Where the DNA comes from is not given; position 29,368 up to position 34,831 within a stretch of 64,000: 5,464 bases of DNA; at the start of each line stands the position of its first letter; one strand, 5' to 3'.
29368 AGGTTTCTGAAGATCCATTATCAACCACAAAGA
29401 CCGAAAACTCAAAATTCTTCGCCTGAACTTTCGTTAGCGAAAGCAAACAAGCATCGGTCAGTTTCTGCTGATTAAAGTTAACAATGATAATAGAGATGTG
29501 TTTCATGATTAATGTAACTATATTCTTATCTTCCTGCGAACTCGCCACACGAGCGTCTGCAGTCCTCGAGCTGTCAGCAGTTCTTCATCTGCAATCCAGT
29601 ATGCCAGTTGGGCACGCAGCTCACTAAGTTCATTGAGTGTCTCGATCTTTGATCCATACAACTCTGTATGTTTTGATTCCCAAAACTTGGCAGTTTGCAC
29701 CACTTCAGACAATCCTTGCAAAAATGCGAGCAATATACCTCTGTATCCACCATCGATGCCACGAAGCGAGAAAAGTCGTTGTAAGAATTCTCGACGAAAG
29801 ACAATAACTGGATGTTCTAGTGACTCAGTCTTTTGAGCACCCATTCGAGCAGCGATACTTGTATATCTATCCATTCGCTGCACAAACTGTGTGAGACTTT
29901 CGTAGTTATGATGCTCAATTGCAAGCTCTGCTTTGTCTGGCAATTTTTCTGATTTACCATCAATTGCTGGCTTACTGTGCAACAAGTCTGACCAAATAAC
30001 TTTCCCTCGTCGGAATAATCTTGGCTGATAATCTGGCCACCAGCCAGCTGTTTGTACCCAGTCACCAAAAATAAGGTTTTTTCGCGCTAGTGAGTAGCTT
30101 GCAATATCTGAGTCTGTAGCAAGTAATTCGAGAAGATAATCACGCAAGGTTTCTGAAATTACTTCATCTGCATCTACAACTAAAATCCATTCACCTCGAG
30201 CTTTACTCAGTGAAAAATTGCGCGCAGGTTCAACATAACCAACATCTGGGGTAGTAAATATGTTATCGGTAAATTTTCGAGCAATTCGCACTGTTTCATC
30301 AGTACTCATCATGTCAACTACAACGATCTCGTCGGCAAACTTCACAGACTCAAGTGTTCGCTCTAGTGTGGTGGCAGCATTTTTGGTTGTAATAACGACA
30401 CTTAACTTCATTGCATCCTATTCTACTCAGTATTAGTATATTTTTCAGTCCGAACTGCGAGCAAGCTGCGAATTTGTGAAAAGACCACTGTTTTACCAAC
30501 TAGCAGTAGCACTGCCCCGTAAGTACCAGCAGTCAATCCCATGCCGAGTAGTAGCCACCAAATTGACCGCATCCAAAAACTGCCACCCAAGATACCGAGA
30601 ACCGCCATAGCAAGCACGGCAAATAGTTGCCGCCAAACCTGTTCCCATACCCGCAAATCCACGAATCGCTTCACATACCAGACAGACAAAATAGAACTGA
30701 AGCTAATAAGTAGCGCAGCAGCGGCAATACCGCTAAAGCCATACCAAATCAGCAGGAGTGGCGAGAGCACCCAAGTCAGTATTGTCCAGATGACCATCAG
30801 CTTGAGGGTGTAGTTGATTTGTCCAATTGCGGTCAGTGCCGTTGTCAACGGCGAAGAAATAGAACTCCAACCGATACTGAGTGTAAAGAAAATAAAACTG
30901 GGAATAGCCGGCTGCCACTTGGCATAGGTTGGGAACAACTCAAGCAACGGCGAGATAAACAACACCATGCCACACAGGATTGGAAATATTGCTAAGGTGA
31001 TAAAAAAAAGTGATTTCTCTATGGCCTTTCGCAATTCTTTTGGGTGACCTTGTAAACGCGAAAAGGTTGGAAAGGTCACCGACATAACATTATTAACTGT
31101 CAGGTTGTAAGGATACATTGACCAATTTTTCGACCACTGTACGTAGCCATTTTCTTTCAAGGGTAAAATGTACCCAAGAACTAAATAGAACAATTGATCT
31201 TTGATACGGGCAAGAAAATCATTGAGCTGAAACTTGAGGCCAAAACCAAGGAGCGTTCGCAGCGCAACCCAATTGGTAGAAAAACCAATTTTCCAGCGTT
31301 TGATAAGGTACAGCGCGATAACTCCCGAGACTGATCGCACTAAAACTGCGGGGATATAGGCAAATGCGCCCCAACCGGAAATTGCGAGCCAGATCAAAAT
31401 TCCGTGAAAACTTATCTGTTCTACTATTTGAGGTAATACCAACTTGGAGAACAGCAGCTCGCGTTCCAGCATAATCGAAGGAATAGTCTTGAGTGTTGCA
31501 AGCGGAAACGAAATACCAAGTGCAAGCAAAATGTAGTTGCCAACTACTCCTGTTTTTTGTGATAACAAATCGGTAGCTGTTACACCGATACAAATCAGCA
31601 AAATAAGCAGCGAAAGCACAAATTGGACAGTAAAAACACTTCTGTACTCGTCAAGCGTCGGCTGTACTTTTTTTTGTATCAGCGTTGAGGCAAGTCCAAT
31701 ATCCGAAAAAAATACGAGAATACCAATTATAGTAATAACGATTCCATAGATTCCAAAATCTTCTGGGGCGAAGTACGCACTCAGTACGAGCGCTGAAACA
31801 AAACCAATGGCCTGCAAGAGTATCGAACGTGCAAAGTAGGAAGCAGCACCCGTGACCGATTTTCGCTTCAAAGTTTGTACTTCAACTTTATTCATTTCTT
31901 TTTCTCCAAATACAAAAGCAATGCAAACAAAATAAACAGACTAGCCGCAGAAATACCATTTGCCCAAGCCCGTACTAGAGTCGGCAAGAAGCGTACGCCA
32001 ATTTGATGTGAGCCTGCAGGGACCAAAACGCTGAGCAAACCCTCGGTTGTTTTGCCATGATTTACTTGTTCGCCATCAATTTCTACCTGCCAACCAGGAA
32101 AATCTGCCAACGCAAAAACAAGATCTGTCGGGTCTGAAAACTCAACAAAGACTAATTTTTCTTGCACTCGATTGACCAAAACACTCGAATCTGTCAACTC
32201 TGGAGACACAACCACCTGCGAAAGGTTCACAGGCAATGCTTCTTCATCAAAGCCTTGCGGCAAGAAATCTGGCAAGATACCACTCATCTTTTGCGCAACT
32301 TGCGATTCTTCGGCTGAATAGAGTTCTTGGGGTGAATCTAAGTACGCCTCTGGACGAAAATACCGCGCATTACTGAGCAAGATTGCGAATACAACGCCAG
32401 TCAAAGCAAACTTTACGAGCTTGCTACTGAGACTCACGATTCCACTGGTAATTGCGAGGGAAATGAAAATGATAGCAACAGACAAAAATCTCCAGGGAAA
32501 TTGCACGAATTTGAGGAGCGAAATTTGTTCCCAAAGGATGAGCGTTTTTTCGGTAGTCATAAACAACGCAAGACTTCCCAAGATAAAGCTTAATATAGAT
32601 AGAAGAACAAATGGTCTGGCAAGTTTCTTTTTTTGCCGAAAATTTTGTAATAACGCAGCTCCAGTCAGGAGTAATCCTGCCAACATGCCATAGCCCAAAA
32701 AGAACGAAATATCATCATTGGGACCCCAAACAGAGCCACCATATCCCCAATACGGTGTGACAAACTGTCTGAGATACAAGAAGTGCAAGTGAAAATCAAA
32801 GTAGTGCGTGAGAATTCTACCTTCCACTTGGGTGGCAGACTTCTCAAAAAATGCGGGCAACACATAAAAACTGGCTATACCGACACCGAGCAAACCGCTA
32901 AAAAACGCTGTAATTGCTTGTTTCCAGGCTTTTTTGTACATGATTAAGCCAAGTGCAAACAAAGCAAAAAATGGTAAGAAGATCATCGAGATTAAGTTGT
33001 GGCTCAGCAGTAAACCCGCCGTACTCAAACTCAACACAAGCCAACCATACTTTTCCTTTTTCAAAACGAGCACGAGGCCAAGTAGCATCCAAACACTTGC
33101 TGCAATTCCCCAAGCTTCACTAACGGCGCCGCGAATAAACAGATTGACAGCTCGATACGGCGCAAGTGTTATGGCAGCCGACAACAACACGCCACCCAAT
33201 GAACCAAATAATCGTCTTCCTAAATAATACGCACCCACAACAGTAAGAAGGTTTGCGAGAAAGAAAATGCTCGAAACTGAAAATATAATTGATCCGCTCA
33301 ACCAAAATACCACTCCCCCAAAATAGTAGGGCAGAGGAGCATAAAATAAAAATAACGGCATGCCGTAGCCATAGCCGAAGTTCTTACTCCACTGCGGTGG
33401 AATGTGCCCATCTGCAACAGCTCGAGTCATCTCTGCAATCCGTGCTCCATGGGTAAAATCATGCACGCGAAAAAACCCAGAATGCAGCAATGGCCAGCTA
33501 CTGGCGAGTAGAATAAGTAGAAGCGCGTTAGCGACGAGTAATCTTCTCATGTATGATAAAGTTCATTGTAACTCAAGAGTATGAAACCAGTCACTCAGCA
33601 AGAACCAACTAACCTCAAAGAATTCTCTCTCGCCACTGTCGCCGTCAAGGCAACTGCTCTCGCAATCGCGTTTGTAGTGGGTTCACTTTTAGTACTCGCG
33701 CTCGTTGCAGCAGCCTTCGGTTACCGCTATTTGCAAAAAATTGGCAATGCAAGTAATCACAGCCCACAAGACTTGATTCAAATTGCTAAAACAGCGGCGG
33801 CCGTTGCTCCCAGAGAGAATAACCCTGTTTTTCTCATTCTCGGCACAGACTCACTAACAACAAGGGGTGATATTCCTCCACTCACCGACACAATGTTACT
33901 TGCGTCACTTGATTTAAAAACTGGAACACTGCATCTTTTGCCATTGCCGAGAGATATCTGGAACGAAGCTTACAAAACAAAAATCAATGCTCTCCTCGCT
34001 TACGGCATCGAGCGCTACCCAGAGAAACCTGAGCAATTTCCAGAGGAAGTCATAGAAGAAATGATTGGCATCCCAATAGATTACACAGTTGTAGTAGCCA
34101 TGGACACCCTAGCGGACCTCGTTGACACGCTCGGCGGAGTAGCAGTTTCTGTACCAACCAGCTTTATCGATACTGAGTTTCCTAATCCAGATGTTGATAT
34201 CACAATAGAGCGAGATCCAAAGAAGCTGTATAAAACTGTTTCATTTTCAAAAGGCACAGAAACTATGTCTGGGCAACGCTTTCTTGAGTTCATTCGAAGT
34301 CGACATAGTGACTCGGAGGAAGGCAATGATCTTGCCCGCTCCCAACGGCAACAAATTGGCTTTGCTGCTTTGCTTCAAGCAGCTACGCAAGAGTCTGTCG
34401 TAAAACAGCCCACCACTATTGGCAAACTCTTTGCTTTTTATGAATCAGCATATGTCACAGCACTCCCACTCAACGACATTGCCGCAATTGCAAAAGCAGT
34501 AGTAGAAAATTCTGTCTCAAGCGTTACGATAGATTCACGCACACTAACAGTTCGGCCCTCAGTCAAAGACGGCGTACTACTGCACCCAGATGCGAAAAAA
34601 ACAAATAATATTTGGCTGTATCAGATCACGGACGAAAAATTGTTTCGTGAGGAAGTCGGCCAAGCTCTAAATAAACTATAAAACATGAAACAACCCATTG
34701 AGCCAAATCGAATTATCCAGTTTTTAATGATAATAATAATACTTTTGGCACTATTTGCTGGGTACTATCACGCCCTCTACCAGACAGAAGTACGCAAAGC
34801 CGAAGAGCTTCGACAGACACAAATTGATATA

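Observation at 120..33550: A ~33 kb super-array of tandem GT-C membrane glycosyltransferase paralogs interleaved with lipid-carrier sugar synthases, a flippase and an LCP ligase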

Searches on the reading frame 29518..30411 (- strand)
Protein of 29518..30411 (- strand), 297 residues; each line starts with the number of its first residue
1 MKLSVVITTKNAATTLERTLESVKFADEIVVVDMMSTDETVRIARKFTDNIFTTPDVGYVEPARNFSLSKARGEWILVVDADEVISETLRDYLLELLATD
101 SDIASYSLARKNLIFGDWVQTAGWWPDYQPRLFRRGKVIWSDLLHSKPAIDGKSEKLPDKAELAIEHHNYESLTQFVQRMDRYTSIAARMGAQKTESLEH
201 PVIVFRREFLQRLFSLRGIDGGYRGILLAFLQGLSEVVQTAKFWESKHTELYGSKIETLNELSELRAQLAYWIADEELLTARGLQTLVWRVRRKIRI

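Call 5: search_protein_families(library=pfam, proteins=[window:29518-30411:-], max_evalue=0.01)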
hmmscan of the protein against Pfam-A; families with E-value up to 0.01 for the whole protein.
window:29518-30411:- (297 aa): 4 families
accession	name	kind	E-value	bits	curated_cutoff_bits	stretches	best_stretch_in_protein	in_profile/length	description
PF00535.33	Glycos_transf_2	-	3.2e-18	66.7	23.3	1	4-135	1-144/168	Glycosyl transferase family 2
PF13704.12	Glyco_tranf_2_4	-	0.00017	22.4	27.5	1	11-85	2-84/98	Glycosyl transferase family 2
PF13641.12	Glyco_tranf_2_3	-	0.00026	21.5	27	1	3-97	3-111/230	Glycosyltransferase like family 2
PF10111.15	Glyco_tranf_2_2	-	0.0036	17.3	27.3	1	4-87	1-96/276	Glycosyltransferase like family 2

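Call 63: search_protein_families(library=ncbifam, proteins=[window:29518-30411:-], max_evalue=0.00001)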
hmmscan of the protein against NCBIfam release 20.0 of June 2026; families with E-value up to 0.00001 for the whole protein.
window:29518-30411:- (297 aa): 4 families
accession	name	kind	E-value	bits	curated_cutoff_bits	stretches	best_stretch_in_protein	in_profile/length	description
TIGR04283.1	glyco_like_mftF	equivalog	2e-10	40.6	182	1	3-106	1-107/221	TIGR04283 family arsenosugar biosynthesis glycosyltransferase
NF007482.0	PRK10073.1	equivalog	4e-10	39.2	423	1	2-104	7-118/334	glycosyltransferase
NF041875.1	EPS_EpsD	equivalog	1e-06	28.4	370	1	3-88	1-95/325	exopolysaccharide biosynthesis glycosyltransferase EpsD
TIGR04195.1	S_glycosyl_SunS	equivalog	2.6e-06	26.6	350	1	7-87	63-146/421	SunS family peptide S-glycosyltransferase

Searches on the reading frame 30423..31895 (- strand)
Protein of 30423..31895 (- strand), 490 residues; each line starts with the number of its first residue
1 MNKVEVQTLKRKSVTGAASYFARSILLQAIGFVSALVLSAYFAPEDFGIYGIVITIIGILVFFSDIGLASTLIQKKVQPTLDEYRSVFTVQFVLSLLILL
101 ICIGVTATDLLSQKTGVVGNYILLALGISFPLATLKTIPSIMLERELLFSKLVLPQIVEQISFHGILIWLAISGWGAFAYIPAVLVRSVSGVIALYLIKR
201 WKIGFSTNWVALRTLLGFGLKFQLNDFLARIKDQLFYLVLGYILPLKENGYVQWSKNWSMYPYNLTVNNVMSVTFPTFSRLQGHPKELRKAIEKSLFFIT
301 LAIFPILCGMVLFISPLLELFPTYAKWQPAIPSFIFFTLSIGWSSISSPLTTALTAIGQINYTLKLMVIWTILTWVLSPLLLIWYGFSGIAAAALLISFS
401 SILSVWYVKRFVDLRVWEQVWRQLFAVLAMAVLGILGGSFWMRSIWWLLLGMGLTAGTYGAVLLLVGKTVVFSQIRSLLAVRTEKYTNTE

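Call 5: search_protein_families(library=pfam, proteins=[window:30423-31895:-], max_evalue=0.01)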
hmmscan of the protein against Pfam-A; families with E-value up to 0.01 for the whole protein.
window:30423-31895:- (490 aa): 2 families
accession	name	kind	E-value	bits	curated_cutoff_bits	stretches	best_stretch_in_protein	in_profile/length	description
PF13440.11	Polysacc_synt_3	-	3.8e-47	161.4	23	1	42-331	6-292/293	Polysaccharide biosynthesis protein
PF01943.22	Polysacc_synt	-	2.8e-16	60.2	28.2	1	16-282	4-274/274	Polysaccharide biosynthesis protein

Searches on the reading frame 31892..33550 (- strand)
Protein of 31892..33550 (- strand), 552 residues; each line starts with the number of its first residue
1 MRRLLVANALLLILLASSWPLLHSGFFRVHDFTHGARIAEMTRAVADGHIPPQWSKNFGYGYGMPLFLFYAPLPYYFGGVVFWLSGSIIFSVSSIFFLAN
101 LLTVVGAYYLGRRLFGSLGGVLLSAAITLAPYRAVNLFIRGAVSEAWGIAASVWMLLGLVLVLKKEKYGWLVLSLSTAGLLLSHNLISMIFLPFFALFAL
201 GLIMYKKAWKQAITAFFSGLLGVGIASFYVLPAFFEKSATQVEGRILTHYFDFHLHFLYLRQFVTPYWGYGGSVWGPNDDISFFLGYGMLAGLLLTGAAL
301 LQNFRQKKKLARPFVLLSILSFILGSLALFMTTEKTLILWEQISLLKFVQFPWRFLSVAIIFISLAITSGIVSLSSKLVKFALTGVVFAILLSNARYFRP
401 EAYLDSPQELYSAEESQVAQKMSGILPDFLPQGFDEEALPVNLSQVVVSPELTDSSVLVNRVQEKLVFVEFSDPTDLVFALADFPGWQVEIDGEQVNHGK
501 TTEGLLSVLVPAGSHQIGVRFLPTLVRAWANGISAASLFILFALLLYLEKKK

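Call 5: search_protein_families(library=pfam, proteins=[window:31892-33550:-], max_evalue=0.01)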
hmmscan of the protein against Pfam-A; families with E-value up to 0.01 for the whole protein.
window:31892-33550:- (552 aa): 3 families
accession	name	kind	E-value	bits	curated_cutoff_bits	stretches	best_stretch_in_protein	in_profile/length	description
PF10131.15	PTPS_related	-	2.2e-11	43.4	26.4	1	68-403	2-312/621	6-pyruvoyl-tetrahydropterin synthase related domain; membrane protein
PF09586.16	YfhO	-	6.5e-06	25.2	28.5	1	475-527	777-829/835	Bacterial membrane protein YfhO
PF13231.12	PMT_2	-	6e-05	23.7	26.1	1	71-220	3-148/160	Dolichyl-phosphate-mannose-protein mannosyltransferase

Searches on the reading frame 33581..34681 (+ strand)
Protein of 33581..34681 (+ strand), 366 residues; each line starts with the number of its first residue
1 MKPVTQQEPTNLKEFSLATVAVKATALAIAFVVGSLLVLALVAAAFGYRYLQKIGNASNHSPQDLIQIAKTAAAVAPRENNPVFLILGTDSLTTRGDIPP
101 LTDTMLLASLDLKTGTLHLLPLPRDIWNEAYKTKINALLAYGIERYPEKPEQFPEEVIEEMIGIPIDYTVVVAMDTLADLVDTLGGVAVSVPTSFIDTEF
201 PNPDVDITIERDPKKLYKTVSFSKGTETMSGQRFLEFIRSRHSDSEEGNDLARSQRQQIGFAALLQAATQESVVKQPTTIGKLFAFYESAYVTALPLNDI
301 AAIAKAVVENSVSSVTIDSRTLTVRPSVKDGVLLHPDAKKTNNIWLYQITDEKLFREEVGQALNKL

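Call 5: search_protein_families(library=pfam, proteins=[window:33581-34681:+], max_evalue=0.01)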
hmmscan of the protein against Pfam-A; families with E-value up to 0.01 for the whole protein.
window:33581-34681:+ (366 aa): 1 family
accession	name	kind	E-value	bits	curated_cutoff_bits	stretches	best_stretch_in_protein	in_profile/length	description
PF03816.19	LytR_cpsA_psr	-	4.8e-26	92.2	24.6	1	102-268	2-148/150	LytR_cpsA_psr family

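Call 19: search_protein_families(library=ncbifam, proteins=[window:33581-34681:+], max_evalue=0.1)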
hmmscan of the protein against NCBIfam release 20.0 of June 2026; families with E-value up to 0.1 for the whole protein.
window:33581-34681:+ (366 aa): 4 families
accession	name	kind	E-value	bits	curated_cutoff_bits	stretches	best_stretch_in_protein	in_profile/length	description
TIGR00350.1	lytR_cpsA_psr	domain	4.6e-22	78.9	62.3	1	101-268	2-150/152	LCP family glycopolymer transferase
NF006897.1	PRK09379.1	equivalog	9.1e-20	71.1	441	2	29-199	5-171/298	polyisoprenyl-teichoic acid--peptidoglycan teichoic acid transferase TagU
NF047591.1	ligase_LytR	equivalog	3.1e-10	39.9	450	1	78-259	53-226/336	glycopolymer--peptidoglycan transferase LytR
NF051849.1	LCP_trans_Cps2A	equivalog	1.3e-08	34.5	650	1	157-352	294-462/477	LCP family glycopolymer transferase CpsA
